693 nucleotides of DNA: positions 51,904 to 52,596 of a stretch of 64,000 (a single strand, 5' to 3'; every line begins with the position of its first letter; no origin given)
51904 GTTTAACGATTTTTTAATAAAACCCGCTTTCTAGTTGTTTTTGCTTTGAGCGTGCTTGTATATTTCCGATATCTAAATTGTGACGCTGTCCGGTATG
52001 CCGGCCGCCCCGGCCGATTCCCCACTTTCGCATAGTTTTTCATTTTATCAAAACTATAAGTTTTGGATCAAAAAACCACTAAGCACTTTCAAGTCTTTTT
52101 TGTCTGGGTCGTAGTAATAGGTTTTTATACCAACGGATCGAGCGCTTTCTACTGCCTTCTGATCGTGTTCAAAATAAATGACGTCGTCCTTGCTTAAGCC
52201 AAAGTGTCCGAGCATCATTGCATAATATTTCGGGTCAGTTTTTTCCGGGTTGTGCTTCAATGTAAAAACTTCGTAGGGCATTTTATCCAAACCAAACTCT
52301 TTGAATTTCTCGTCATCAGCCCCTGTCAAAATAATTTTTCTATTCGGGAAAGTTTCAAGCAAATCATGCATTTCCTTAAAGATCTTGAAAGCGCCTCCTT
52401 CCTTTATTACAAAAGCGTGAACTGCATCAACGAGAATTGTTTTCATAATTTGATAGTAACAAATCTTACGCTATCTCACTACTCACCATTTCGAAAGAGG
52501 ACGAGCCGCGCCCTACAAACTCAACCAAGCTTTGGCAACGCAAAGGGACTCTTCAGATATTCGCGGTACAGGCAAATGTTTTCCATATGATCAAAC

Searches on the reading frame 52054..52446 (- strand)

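Call 50: search_protein_families(library=pfam, proteins=[window:52054-52446:-], max_evalue=0.01)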
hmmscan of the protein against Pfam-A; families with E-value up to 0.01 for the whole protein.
window:52054-52446:- (130 aa): 1 family
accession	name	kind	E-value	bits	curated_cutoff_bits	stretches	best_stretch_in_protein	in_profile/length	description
PF13419.12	HAD_2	-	0.00076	20.1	23.8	1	45-110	110-176/178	Haloacid dehalogenase-like hydrolase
